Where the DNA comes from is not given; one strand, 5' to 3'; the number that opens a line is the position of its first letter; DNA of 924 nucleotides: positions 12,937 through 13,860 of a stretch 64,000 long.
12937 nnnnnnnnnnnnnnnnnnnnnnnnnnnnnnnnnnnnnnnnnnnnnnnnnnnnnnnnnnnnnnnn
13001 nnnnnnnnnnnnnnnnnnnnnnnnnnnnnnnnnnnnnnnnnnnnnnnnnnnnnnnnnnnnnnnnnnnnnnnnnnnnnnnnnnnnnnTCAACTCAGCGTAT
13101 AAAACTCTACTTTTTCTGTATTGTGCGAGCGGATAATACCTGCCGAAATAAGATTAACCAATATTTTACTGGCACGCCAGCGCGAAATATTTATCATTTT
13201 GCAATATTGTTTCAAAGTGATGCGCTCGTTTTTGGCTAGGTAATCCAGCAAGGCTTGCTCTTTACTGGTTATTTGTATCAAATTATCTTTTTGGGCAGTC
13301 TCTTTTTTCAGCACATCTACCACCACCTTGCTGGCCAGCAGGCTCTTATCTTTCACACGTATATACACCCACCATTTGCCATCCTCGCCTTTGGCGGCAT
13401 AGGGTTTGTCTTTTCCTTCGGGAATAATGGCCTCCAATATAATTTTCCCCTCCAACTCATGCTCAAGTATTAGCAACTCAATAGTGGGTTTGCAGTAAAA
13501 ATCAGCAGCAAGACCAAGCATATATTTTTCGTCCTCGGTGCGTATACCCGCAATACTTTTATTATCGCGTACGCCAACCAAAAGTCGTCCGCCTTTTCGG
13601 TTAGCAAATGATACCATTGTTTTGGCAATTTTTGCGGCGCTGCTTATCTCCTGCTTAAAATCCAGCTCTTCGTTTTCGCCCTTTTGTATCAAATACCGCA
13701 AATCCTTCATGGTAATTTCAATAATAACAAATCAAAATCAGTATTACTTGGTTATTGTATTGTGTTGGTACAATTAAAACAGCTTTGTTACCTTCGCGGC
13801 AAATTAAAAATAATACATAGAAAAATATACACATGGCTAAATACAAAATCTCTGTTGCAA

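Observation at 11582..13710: Non-coding island with three partial copies of the 3' end of the AlbA_2-like gene: footprint of repeated integration or recombination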

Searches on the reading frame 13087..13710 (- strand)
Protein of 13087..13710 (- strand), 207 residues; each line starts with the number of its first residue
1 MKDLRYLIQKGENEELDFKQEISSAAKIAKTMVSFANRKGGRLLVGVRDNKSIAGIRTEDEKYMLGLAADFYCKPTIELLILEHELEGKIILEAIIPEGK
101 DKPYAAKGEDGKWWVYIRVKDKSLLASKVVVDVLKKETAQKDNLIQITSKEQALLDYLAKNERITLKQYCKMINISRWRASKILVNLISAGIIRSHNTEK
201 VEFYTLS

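Call 11: search_protein_families(library=pfam, proteins=[window:13087-13710:-], max_evalue=0.01)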
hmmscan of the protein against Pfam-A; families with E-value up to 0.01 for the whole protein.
window:13087-13710:- (207 aa): 5 families
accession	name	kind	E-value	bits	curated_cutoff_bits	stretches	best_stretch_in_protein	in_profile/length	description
PF04326.19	SLFN_AlbA_2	-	7.7e-21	75.3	25.3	1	12-123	1-114/118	Schlafen, AlbA_2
PF13412.12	HTH_24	-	0.00033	20.6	21.9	1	151-194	5-48/48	Winged helix-turn-helix DNA-binding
PF01399.33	PCI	-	0.0022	18.6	22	1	150-194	26-70/84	PCI domain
PF04492.19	Phage_rep_O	-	0.009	17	28.7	0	157-197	43-83/95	Bacteriophage replication protein O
PF24406.1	nSTAND_NTPase4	-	0.0093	16.5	27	0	166-203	12-48/58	Novel STAND NTPase 4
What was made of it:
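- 13087..13710 (-): Intact AlbA_2 (Schlafen AlbA_2) plus C-terminal winged-HTH gene, 207 aa. Its last 44 nt (13087-13130) contain core copy 1 (13097-13130). Pfam PF04326 at 7.7e-21 and HTH_24 at 3e-4 (call 11).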

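Call 15: find_related_loci(query=window:13087-13710:-, collection=genome_contigs, flank=10000)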
Query window:13087-13710:- (207 aa) in genome_contigs; peptide patterns used: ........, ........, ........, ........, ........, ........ (x = any residue, [..] = any of these).
152 stretches matched a pattern; 57 encode a relative of the query (tblastn E <= 1e-3); 55 distinct loci.
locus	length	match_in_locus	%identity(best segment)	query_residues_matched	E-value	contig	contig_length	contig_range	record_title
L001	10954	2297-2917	85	1-207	7e-121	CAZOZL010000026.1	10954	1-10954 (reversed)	MAG TPA_asm: uncultured Burkholderiales bacterium isolate SRP215229_co1_118 genome assembly, contig: NODE_3987_length_10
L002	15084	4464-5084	86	1-207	3e-120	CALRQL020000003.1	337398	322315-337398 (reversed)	MAG: Agrobacterium sp. 719_389 isolate JJ-CU23-05-7-m1-bin223 genome assembly, contig: JJ-NR103-41-C19, whole genome sho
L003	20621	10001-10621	84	1-207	4e-119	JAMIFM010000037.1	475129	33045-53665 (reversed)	MAG: Bacteroidia bacterium isolate UR_AS_metabat.4 k201_143765, whole genome shotgun sequence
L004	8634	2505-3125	83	1-207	6e-114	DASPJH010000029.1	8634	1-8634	MAG TPA_asm: Bacteroidia bacterium isolate SMAG_U12004 k141_796849, whole genome shotgun sequence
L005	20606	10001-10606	73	5-207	3e-96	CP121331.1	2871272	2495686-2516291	MAG: Sphingobacteriales bacterium isolate NCC532_bact_6916 chromosome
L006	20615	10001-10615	68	2-206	5e-95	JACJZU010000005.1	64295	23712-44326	MAG: Flavobacteriales bacterium isolate HK-STAS-BACT-72 HK-STAS-BACT-72_5, whole genome shotgun sequence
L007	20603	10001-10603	71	5-206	8e-94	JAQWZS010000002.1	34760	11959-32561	MAG: Bacteroidia bacterium isolate cluster3_bin.89 k119_851537, whole genome shotgun sequence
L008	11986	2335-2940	72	5-207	6e-94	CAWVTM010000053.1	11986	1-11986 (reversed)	MAG TPA_asm: uncultured bacterium isolate ERR3589558_binner12_164 genome assembly, contig: ERZ7463040.5637, whole genome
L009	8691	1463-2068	69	5-207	1e-93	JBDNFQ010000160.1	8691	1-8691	MAG: Bacteroidia bacterium isolate concoct.142.ELB k141_459991, whole genome shotgun sequence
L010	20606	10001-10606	71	5-207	9e-94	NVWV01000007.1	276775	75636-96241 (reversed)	MAG: Bacteroidetes bacterium isolate NORP28 Contig_source1382A_58, whole genome shotgun sequence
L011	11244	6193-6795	71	7-207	1e-93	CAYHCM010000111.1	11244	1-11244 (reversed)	MAG TPA_asm: uncultured Chitinophaga sp. isolate ERP119702_co1_292 genome assembly, contig: NODE_7535_length_11244_cov_5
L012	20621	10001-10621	68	1-207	3e-93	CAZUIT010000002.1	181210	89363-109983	MAG TPA_asm: uncultured Burkholderiales bacterium isolate SRP118108_co5_329 genome assembly, contig: NODE_25_length_1812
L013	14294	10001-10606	69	5-207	2e-93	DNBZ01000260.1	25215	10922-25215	MAG TPA_asm: Bacteroidetes bacterium isolate UBA10404 contig_62085, whole genome shotgun sequence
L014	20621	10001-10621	69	1-207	2e-93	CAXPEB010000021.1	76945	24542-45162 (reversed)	MAG: Bacteroidia bacterium isolate 02um_A1D0723_1.34 genome assembly, contig: k127_612013, whole genome shotgun sequence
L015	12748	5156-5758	71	5-206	7e-92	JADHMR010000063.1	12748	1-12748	MAG: Bacteroidia bacterium isolate BS301-5m-G47 BS301-5m-C6542, whole genome shotgun sequence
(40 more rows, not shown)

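Call 28: find_encoding_contigs(protein=window:13087-13710:-, flank=6000, max_places=10)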
Protein window:13087-13710:- (207 aa): no gene with exactly this product is on record in the collection.

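Call 45: search_protein_families(library=ncbifam, proteins=[window:13087-13710:-], max_evalue=0.01)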
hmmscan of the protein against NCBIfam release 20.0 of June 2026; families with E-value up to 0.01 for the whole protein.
window:13087-13710:- (207 aa): 0 families

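Call 46: search_protein_families(library=padloc, proteins=[window:13087-13710:-], max_evalue=0.01)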
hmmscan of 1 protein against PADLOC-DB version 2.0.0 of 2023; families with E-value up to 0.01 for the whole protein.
window:13087-13710:- (207 aa): 4 families
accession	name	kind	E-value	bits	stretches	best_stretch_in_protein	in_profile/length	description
PDLC03963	SoFic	-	0.0021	15.5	1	138-197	279-341/361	-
PDLC05078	PDC-S72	-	0.0045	14.1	1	132-199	298-366/377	-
PDLC01438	Csa3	-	0.0057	14.7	1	127-205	124-200/305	"CAS-I,CAS-II,CAS-III,CAS-IV,CAS-V,CAS-VI; associated_signaling"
PDLC01850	CARF3--CARF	-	0.0067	14.3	1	142-198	137-194/209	-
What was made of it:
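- On Defence island / defence hotspot: The PADLOC hits for the AlbA_2 protein are only weak wHTH matches (E>0.002, call 46).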

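Call 63: find_homologous_proteins(query=window:13087-13710:-, max_evalue=1e-60)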
Query window:13087-13710:- (207 aa): 1314 proteins with E <= 1e-60 among 2258 candidates; the best 120 are listed.
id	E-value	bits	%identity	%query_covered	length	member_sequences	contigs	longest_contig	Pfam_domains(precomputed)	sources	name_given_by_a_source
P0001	2.5e-125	433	98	100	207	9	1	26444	PF04326.20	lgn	-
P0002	2.7e-116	404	88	100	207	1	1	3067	PF04326.20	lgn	-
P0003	7.4e-116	402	90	100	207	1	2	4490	PF04326.20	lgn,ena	-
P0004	2.5e-115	401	89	100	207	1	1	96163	PF04326.20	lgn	-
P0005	2.1e-114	398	88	100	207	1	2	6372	PF04326.20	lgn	-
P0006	4.6e-114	397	88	99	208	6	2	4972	PF04326.20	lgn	-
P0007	9.8e-114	396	87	100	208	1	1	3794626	PF01399.34,PF04326.20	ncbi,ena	-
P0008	4.5e-113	393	90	97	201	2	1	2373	PF04326.20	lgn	-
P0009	1.3e-112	392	88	100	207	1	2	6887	PF04326.20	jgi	jgi:predicted HTH transcriptional regulator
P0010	1.4e-112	392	88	100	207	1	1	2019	PF04326.20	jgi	jgi:predicted HTH transcriptional regulator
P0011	2.1e-112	391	87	100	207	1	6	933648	PF04326.20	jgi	jgi:predicted HTH transcriptional regulator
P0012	5.0e-112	390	85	100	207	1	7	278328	PF04326.20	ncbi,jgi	-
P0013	6.9e-112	389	86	100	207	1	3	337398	PF04326.20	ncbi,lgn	-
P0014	1.0e-111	389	87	100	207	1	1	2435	PF04326.20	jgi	jgi:predicted HTH transcriptional regulator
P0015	1.8e-111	388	85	100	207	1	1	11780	PF04326.20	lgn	-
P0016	3.3e-111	387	85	100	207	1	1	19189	PF04326.20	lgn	-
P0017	3.6e-111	387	85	100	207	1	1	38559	PF04326.20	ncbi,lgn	ncbi:MAG: helix-turn-helix domain-containing protein [Bacteroidota bacterium]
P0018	3.9e-111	387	85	100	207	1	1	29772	PF04326.20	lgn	-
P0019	4.0e-111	387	84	100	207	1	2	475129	PF04326.20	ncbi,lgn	-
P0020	4.1e-111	387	89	97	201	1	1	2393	PF04326.20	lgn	-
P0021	5.7e-111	386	85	100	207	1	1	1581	PF04326.20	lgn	-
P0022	5.7e-111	386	85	100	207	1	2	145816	PF04326.20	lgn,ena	-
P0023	5.9e-111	386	85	100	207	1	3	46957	PF04326.20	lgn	-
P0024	6.3e-111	386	86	100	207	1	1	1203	PF04326.20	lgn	-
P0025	6.6e-111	386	84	100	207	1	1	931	PF04326.20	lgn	-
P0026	8.6e-111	386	89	97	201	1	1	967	PF04326.20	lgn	-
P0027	2.3e-110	384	85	100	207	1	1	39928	PF04326.20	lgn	-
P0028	2.4e-110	384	84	100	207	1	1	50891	PF04326.20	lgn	-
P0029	4.0e-110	384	84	100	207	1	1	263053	PF04326.20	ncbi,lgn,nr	ncbi:MAG: ATP-binding protein [Bacteroidetes bacterium]|nr:MAG: ATP-binding protein [Bacteroidota ba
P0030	5.9e-110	383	84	100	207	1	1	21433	PF04326.20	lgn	-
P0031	6.8e-110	383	85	100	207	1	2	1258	PF04326.20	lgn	-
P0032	1.5e-109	382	85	100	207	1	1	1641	PF04326.20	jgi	-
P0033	1.5e-107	375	84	100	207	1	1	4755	PF04326.20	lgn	-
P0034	3.6e-106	371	83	100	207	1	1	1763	PF04326.20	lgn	-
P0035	1.9e-104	365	82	100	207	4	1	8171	PF04326.20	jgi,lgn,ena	-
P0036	1.0e-100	353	76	100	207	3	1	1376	PF04326.20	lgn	-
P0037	1.1e-95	337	75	100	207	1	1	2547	PF04326.20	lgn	-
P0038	7.1e-94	331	74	100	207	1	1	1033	PF04326.20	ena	-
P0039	7.8e-94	331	73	100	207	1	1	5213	PF04326.20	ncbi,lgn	-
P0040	1.3e-92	327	72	100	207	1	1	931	PF04326.20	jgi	jgi:predicted HTH transcriptional regulator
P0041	2.7e-92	326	76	100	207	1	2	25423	PF13412.13,PF04326.20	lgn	-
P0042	3.4e-92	325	70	100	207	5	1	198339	PF04326.20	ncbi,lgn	-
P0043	3.0e-90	319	72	100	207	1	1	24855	PF04326.20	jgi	jgi:predicted HTH transcriptional regulator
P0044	2.1e-89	316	70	99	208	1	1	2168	PF04326.20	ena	-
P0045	3.8e-89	315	73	98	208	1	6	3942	PF04326.20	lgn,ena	-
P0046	4.1e-89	315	69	100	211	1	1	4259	PF04326.20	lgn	-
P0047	4.8e-89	315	73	98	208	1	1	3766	PF04326.20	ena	-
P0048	5.1e-89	315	72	98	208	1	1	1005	PF04326.20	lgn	-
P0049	9.0e-89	314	71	99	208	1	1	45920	PF04326.20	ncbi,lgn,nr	ncbi:ATP-binding protein [bacterium]|nr:ATP-binding protein [bacterium]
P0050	9.3e-89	314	72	98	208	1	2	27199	PF04326.20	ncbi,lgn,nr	ncbi:MAG: ATP-binding protein [Bacteroidia bacterium]|nr:ATP-binding protein [Bacteroidia bacterium]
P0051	9.3e-89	314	70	100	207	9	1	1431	PF04326.20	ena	-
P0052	9.5e-89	314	72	99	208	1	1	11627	PF04326.20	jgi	jgi:predicted HTH transcriptional regulator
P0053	1.6e-88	313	69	100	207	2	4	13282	PF04326.20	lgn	-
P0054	1.8e-88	313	69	98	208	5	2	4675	PF04326.20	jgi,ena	jgi:predicted HTH transcriptional regulator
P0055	2.1e-88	313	70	100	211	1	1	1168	PF04326.20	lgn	-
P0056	2.3e-88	313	72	98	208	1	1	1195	PF04326.20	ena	-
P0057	3.2e-88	312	72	98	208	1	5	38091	PF04326.20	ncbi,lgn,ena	-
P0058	3.9e-88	312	72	98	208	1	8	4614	PF04326.20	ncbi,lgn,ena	-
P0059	4.1e-88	312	73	95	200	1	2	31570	PF04326.20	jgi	-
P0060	4.1e-88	312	72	98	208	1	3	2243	PF04326.20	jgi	-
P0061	5.1e-88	312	71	100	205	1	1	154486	PF04326.20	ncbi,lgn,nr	ncbi:MAG: ATP-binding protein [Bacteroidetes bacterium]|nr:ATP-binding protein [Bacteroidota bacteri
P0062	7.6e-88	311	71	97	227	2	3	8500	PF04326.20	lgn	-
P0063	1.0e-87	311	72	98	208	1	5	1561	PF04326.20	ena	-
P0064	1.4e-87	310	70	97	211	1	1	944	PF01399.34,PF04326.20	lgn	-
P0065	1.4e-87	310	71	98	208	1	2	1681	PF04326.20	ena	-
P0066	1.5e-87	310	73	98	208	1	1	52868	PF04326.20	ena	-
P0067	1.5e-87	310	71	97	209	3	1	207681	PF04326.20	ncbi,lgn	-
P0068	2.2e-87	310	72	98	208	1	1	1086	PF04326.20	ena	-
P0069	3.2e-87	309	69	97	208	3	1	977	PF04326.20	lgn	-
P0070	3.3e-87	309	72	98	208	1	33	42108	PF04326.20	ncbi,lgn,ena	-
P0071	3.4e-87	309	72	98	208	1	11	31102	PF04326.20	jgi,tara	jgi:predicted HTH transcriptional regulator|tara:strand:+ start:2477 stop:3103 length:627 start_codo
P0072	3.7e-87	309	71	98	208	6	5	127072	PF04326.20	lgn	-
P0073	3.9e-87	309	72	98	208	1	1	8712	PF04326.20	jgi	jgi:predicted HTH transcriptional regulator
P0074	4.0e-87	309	71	98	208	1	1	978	PF04326.20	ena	-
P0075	4.0e-87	309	71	98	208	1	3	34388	PF04326.20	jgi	jgi:predicted HTH transcriptional regulator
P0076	4.1e-87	309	72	98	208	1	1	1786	PF04326.20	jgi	jgi:predicted HTH transcriptional regulator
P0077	4.2e-87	309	69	99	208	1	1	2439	PF04326.20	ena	-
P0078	4.7e-87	308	71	98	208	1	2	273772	PF04326.20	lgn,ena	-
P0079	4.9e-87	308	72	98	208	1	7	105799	PF04326.20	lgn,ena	-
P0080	5.0e-87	308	72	98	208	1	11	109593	PF04326.20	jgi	jgi:predicted HTH transcriptional regulator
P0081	7.1e-87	308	72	98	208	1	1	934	PF04326.20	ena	-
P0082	7.5e-87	308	72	98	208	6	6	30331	PF04326.20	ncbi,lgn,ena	ncbi:MAG: putative HTH transcriptional regulator [Bacteroidia bacterium]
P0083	8.1e-87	308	72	98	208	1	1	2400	PF04326.20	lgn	-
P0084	8.5e-87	308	72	98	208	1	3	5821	PF04326.20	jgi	jgi:predicted HTH transcriptional regulator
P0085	9.6e-87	307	71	98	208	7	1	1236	PF04326.20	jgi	-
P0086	1.3e-86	307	69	99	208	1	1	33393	PF04326.20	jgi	-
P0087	1.3e-86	307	74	93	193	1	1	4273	PF04326.20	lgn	-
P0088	1.5e-86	307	71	98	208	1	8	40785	PF04326.20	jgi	jgi:predicted HTH transcriptional regulator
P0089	1.5e-86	307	72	95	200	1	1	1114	PF04326.20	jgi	-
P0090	1.6e-86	307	72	98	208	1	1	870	PF04326.20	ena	-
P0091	1.7e-86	307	73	93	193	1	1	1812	PF04326.20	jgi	jgi:predicted HTH transcriptional regulator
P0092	1.7e-86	307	67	100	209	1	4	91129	PF04326.20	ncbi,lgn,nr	ncbi:MAG: ATP-binding protein [Bacteroidia bacterium]|nr:ATP-binding protein [Bacteroidia bacterium]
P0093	2.0e-86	306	70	100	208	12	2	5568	PF09107.18,PF04326.20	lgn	-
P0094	2.2e-86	306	71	97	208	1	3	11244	PF04326.20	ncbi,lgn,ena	-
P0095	2.4e-86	306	67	100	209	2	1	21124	PF04326.20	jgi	jgi:predicted HTH transcriptional regulator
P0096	2.5e-86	306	70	97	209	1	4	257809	PF04326.20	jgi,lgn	jgi:predicted HTH transcriptional regulator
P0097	2.5e-86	306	69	97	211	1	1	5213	PF04326.20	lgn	-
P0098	2.9e-86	306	71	97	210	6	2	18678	PF04326.20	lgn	-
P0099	3.0e-86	306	71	98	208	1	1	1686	PF04326.20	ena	-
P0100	3.2e-86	306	68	99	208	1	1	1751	PF04326.20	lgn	-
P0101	3.3e-86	306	71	98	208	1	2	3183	PF04326.20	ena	-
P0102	3.3e-86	306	69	99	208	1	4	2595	PF04326.20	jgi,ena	-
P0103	3.4e-86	306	71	98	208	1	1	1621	PF04326.20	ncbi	-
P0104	3.5e-86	306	69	99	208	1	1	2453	PF04326.20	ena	-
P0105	3.6e-86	306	71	98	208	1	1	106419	PF04326.20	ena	-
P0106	3.7e-86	306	71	98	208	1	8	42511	PF04326.20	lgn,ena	-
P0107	3.7e-86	306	71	98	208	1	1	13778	PF04326.20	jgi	jgi:predicted HTH transcriptional regulator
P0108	3.8e-86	306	72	98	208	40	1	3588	PF04326.20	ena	-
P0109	3.9e-86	305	68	97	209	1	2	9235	PF04326.20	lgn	-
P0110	4.0e-86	305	68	100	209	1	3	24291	PF04326.20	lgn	-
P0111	4.4e-86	305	70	100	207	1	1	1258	PF04326.20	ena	-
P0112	4.9e-86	305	71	98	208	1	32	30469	PF04326.20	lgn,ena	-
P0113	5.0e-86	305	71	98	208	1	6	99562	PF04326.20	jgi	jgi:predicted HTH transcriptional regulator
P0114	5.6e-86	305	71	98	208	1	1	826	PF04326.20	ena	-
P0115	6.1e-86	305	70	98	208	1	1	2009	PF04326.20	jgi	jgi:predicted HTH transcriptional regulator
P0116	6.3e-86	305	71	98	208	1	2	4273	PF04326.20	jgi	jgi:predicted HTH transcriptional regulator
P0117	6.7e-86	305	67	100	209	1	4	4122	PF04326.20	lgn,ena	-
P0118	7.0e-86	305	67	100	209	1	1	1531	PF04326.20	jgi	-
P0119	8.7e-86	304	69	99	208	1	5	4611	PF04326.20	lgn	-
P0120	8.8e-86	304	67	100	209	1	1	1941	PF04326.20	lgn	-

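Call 64: list_cluster_members(proteins=[P0001])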
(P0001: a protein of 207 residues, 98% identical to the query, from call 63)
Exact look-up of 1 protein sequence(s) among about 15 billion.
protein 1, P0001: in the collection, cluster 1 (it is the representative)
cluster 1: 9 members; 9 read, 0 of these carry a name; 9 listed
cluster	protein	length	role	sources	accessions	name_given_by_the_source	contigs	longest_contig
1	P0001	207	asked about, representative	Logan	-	-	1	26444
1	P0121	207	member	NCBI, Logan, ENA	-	-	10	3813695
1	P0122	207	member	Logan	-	-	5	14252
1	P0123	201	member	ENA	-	-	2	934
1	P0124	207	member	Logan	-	-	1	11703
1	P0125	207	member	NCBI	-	-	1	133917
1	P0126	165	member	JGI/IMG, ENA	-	-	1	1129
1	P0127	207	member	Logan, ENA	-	-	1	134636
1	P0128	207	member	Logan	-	-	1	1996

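Call 65: find_encoding_contigs(protein=P0001, flank=8000, max_places=10)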
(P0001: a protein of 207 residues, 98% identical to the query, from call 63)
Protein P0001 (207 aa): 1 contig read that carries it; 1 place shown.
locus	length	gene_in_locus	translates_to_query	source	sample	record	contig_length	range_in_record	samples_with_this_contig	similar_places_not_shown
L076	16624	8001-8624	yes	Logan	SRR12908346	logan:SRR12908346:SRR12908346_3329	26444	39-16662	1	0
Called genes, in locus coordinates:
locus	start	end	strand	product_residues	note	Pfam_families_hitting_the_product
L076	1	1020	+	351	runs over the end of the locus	?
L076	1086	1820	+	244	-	-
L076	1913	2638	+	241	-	-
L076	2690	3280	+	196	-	PF03803:Scramblase, PF04525:LOR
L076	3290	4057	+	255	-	PF01488:Shikimate_DH (weak), PF03807:F420_oxidored, PF10728:DUF2520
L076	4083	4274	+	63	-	PF27539:Y2318_C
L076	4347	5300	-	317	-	PF01464:SLT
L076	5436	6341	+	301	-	PF13593:SBF_like, PF01758:SBF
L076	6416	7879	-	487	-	PF00180:Iso_dh, PF18324:Isocitrate_DH_C_bact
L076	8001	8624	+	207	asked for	PF04326:SLFN_AlbA_2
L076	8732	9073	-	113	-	PF02627:CMD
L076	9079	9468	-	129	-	-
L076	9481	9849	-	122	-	-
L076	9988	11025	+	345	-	PF01594:AI-2E_transport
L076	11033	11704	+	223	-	PF04402:SIMPL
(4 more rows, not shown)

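Call 67: find_encoding_contigs(protein=P0125, flank=8000, max_places=10)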
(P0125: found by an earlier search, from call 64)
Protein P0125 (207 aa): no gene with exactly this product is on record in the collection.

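Call 68: find_encoding_contigs(protein=P0122, flank=8000, max_places=10)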
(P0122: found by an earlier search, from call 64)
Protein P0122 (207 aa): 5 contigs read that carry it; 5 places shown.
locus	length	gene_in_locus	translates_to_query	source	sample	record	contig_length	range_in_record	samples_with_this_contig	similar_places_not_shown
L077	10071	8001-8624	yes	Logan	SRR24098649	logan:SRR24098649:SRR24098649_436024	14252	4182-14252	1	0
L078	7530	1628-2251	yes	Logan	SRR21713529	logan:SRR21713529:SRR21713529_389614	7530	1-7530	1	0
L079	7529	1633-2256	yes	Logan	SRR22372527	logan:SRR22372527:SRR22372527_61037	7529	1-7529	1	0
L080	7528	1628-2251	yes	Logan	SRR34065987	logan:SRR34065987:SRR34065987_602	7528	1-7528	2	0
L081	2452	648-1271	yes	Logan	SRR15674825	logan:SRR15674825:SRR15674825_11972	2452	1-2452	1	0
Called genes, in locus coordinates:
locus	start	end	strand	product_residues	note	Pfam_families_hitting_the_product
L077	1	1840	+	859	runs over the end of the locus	PF01578:Cytochrom_C_asm, PF16327:CcmF_C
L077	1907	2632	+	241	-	-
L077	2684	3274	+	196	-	PF03803:Scramblase, PF04525:LOR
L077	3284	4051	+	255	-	PF01408:GFO_IDH_MocA (weak), PF01488:Shikimate_DH (weak), PF03807:F420_oxidored, PF10727:Rossmann-like (weak), PF10728:DUF2520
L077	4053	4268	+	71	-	PF27539:Y2318_C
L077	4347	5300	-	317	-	PF01464:SLT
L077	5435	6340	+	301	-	PF13593:SBF_like, PF01758:SBF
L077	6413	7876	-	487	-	PF00180:Iso_dh, PF18324:Isocitrate_DH_C_bact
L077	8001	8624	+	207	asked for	PF04326:SLFN_AlbA_2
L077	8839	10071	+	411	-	?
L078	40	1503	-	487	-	PF00180:Iso_dh, PF18324:Isocitrate_DH_C_bact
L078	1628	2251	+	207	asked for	PF04326:SLFN_AlbA_2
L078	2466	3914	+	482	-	PF01551:Peptidase_M23, PF18962:Por_Secre_tail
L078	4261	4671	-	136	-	-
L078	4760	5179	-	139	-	PF19851:DUF6326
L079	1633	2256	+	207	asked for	PF04326:SLFN_AlbA_2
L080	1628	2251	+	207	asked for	PF04326:SLFN_AlbA_2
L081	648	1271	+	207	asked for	PF04326:SLFN_AlbA_2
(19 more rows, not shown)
